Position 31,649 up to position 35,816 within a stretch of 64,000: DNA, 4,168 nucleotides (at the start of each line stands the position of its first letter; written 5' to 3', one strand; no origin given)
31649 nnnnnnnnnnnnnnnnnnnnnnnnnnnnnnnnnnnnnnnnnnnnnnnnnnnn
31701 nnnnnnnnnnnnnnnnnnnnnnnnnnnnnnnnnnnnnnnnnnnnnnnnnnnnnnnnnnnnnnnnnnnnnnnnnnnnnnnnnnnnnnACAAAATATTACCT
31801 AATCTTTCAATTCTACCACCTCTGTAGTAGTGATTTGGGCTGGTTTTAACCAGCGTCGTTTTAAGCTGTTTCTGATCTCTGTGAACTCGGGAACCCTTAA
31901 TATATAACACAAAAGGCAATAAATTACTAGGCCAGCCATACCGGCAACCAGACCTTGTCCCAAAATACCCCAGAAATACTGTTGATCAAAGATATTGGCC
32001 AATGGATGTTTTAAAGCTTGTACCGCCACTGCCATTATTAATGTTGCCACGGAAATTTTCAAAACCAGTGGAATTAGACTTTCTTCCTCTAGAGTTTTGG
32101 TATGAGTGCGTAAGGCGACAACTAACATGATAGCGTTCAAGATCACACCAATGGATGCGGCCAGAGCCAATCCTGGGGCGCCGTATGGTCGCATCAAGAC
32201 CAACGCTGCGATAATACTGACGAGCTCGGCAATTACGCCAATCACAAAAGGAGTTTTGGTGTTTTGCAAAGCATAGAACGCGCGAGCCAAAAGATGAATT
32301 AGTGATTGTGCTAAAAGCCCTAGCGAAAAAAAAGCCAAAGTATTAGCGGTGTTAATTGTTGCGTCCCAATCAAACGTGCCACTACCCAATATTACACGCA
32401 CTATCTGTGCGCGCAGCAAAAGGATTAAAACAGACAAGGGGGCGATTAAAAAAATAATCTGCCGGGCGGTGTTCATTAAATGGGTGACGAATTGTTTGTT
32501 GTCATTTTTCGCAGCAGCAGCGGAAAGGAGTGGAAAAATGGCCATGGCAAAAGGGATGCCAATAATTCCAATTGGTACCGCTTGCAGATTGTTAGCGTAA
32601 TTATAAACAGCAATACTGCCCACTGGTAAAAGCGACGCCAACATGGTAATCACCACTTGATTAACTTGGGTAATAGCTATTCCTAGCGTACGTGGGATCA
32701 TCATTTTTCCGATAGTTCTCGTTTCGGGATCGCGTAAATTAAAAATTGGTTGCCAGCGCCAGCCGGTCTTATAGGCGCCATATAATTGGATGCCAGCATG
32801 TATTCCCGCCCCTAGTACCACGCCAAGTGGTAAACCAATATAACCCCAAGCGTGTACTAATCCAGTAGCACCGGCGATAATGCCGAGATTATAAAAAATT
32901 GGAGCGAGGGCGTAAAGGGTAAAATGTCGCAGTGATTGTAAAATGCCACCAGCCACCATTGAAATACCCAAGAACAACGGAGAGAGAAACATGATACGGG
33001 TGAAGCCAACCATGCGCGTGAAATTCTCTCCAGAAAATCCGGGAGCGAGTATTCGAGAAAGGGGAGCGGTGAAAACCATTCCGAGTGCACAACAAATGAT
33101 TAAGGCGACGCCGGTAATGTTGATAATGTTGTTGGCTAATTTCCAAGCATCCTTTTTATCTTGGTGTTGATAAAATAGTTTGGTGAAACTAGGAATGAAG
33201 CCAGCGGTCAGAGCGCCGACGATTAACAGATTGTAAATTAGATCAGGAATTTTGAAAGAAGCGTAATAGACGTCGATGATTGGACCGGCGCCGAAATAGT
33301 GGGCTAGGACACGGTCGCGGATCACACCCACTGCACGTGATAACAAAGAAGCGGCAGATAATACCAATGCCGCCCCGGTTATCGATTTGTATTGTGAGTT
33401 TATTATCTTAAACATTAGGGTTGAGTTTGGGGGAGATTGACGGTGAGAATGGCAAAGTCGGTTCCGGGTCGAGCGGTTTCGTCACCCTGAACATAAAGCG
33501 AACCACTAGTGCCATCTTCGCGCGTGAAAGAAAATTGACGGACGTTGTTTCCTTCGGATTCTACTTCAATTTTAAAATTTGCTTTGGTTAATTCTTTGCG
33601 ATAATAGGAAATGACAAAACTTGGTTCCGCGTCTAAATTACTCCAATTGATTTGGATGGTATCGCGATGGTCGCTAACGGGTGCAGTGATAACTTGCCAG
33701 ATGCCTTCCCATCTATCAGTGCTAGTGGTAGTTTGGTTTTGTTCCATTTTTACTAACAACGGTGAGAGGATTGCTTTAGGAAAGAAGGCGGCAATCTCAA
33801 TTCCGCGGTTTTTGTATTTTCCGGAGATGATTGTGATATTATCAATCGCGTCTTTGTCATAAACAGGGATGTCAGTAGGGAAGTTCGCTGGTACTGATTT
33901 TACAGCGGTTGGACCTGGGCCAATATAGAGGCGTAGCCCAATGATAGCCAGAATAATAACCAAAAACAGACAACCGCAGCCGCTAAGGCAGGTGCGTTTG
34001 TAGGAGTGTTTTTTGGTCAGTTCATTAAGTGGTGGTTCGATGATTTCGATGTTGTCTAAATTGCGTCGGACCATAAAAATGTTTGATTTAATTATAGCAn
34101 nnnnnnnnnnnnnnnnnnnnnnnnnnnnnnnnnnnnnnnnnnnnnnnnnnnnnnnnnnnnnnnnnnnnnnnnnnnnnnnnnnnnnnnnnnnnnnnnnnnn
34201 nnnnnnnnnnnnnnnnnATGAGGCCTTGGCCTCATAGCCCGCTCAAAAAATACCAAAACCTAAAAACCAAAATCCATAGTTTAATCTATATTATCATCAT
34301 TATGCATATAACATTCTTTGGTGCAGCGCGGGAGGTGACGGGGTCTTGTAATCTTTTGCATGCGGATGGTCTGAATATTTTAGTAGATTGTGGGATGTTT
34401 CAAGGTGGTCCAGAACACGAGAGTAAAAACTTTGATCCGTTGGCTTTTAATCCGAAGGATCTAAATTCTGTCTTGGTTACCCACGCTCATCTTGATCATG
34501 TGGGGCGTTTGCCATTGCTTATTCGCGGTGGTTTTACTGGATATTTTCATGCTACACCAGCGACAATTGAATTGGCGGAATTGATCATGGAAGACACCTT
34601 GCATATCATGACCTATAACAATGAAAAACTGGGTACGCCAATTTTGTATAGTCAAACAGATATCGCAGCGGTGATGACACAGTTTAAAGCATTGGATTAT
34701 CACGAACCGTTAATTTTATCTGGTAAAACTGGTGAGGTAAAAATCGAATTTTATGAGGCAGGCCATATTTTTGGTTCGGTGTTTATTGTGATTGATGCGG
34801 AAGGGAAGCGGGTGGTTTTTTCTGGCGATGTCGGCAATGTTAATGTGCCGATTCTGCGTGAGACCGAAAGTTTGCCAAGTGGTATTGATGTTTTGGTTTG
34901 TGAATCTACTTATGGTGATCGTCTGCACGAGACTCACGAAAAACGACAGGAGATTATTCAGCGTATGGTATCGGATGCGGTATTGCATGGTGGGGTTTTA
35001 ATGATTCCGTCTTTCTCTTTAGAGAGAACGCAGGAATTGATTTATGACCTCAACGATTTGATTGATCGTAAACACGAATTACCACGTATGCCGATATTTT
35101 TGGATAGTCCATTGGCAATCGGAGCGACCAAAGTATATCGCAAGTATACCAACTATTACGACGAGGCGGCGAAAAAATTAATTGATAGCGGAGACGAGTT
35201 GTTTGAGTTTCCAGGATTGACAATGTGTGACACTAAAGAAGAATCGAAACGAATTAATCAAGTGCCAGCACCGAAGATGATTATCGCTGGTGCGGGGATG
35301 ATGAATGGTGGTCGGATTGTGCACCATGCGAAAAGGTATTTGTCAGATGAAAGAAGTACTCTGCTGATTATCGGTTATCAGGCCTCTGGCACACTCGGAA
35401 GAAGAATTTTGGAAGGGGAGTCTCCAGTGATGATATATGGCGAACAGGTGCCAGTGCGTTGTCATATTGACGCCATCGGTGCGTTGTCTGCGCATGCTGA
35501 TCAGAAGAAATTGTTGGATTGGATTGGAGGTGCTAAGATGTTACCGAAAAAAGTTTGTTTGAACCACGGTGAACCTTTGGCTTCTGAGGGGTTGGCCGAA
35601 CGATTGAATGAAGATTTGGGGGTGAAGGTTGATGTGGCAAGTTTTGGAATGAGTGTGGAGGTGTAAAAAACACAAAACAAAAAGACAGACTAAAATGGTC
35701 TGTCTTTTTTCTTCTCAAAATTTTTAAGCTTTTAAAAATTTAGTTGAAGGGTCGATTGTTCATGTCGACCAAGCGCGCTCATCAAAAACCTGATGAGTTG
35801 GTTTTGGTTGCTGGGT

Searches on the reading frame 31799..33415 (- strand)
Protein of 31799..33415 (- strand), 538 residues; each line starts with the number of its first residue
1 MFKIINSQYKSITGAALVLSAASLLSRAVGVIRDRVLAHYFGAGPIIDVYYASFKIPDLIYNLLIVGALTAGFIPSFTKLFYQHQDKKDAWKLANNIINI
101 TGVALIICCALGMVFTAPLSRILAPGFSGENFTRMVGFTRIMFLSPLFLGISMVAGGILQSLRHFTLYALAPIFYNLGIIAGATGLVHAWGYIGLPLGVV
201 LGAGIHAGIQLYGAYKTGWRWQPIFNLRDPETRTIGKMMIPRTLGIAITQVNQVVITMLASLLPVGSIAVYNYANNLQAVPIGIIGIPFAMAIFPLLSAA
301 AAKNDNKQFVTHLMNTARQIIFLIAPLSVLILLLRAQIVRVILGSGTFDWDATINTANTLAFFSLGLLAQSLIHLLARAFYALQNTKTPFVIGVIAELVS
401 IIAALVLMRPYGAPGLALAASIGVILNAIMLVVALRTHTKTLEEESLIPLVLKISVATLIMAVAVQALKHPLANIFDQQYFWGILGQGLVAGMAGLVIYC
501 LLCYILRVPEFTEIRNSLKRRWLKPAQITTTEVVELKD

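Call 29: find_encoding_contigs(protein=window:31799-33415:-, flank=10000, max_places=2)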
Protein window:31799-33415:- (538 aa): 2 contigs read that carry it; 2 places shown.
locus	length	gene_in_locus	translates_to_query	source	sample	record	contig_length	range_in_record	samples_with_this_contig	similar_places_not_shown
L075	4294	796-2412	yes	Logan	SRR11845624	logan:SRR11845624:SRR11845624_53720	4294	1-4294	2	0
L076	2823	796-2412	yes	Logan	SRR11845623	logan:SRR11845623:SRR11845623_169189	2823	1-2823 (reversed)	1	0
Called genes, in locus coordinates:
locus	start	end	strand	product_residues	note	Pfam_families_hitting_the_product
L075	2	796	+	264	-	?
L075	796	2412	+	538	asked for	PF03023:MurJ, PF01943:Polysacc_synt, PF13440:Polysacc_synt_3, PF01554:MatE (weak)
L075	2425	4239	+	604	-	PF00009:GTP_EFTU, PF03144:GTP_EFTU_D2, PF00679:EFG_C, PF06421:LepA_C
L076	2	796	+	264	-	?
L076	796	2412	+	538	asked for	PF03023:MurJ, PF01943:Polysacc_synt, PF13440:Polysacc_synt_3, PF01554:MatE (weak)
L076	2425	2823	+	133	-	?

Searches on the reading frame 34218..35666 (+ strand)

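Call 32: search_protein_families(library=pfam, proteins=[window:34218-35666:+], max_evalue=0.001)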
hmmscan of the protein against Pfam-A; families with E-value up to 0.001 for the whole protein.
window:34218-35666:+ (482 aa): 5 families
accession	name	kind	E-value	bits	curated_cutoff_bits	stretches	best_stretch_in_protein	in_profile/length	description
PF10996.14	Beta-Casp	-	3.2e-38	131.4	27.7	1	271-397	1-120/120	Beta-Casp domain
PF00753.33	Lactamase_B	-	9.4e-16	58.8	22.7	1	40-209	4-154/196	Metallo-beta-lactamase superfamily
PF07521.17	RMMBL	-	2.8e-14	53.3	21.6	1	411-473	2-62/63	Zn-dependent metallo-hydrolase RNA specificity domain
PF16661.11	Lactamase_B_6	-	8.9e-13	48.5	27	1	46-204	1-161/193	Metallo-beta-lactamase superfamily domain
PF12706.13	Lactamase_B_2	-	4.1e-09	36.8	27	1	53-240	2-177/200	Beta-lactamase superfamily domain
